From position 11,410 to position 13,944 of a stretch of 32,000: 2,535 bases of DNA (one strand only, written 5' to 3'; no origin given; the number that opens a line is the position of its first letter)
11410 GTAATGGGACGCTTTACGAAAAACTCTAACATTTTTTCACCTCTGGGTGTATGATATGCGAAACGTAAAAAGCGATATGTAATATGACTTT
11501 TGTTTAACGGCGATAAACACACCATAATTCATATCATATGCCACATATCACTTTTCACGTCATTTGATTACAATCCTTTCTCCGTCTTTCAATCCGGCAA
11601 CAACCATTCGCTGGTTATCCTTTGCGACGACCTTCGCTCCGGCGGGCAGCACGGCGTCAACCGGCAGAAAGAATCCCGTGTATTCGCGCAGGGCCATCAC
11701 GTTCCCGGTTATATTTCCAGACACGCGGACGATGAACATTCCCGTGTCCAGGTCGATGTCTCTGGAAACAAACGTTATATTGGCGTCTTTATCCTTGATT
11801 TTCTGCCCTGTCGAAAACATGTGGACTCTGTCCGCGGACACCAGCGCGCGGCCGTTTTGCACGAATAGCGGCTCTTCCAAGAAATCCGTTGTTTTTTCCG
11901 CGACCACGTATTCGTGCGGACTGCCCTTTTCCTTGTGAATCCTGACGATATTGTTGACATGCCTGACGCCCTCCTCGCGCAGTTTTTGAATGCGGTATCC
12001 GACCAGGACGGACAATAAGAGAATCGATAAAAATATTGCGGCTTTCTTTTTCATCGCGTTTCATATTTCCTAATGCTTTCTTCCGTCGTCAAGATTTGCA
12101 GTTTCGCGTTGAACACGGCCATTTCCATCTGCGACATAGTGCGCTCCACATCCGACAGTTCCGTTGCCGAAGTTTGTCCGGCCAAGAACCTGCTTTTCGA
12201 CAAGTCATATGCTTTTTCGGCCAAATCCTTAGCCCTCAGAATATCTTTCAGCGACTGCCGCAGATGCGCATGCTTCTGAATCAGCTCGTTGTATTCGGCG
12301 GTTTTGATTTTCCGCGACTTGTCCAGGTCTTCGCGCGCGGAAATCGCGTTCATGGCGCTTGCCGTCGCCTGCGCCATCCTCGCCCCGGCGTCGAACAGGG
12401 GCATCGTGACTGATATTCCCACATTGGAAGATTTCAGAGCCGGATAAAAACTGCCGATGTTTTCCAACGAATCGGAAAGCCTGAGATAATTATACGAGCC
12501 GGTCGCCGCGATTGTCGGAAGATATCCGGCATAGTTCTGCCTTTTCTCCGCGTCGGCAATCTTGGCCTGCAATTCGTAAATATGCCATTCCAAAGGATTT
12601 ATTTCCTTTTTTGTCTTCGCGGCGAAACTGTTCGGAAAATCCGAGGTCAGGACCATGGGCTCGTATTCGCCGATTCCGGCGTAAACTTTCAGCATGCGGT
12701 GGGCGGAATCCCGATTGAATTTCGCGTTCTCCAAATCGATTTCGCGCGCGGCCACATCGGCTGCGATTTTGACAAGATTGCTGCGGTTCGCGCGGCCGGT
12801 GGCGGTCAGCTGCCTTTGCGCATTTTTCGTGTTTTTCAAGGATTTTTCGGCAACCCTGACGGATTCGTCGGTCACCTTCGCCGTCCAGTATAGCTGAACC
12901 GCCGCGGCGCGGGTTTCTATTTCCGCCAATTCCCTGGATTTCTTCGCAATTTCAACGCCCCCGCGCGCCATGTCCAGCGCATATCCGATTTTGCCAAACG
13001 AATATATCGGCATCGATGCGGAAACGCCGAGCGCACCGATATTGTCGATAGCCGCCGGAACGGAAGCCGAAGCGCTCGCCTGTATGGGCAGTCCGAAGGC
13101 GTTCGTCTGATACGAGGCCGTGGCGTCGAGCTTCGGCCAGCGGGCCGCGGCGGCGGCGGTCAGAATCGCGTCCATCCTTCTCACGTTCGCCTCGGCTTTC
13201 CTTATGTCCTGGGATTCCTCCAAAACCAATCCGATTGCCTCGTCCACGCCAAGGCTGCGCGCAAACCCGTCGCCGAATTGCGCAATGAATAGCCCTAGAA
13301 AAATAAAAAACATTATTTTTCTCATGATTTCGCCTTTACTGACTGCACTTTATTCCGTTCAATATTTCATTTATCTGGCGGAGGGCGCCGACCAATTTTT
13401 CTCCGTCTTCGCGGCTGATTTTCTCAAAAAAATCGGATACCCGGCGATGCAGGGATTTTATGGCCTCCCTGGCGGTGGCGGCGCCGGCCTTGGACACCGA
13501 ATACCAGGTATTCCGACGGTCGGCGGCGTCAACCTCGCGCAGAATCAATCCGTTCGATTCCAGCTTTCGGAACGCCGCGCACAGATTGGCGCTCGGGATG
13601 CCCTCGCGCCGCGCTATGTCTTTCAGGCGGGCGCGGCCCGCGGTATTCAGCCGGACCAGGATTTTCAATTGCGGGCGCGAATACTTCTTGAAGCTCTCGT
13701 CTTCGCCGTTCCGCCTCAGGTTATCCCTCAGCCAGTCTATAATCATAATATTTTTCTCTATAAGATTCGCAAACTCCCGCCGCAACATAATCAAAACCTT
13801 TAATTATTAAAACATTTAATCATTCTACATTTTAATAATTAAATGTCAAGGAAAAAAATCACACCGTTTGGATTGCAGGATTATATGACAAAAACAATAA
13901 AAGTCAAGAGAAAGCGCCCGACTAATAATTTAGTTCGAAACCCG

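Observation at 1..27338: A family of secreted cysteine-rich proteins recurs at four loci within 32 kb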

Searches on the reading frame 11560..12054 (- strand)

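Call 10: search_protein_families(library=pfam, proteins=[window:11560-12054:-], max_evalue=0.001)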
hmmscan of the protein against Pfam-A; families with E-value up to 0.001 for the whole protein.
window:11560-12054:- (164 aa): 0 families

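Call 64: search_protein_families(library=pfam, proteins=[window:11560-12054:-], max_evalue=0.5)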
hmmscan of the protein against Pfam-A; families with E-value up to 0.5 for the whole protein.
window:11560-12054:- (164 aa): 1 family
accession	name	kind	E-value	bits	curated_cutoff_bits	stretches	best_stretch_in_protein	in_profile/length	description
PF04792.17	LcrV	-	0.019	14.7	25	1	84-140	37-89/323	V antigen (LcrV) protein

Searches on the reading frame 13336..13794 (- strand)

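Call 11: search_protein_families(library=pfam, proteins=[window:13336-13794:-], max_evalue=0.001)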
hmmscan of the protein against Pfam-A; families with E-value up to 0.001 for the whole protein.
window:13336-13794:- (152 aa): 5 families
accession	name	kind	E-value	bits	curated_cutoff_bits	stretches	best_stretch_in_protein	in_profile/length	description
PF01047.28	MarR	-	9.5e-11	41.9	24.6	1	39-95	2-58/59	MarR family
PF13463.12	HTH_27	-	2.1e-06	28.3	22.2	1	40-104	3-68/68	Winged helix DNA-binding domain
PF13601.12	HTH_34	-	9.2e-06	26.2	27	1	43-119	3-80/80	Winged helix DNA-binding domain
PF01638.23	HxlR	-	1.8e-05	24.9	20.8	1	43-124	8-88/91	HxlR-like helix-turn-helix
PF12802.13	MarR_2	-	6.1e-05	23.5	27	1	39-94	4-60/61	MarR family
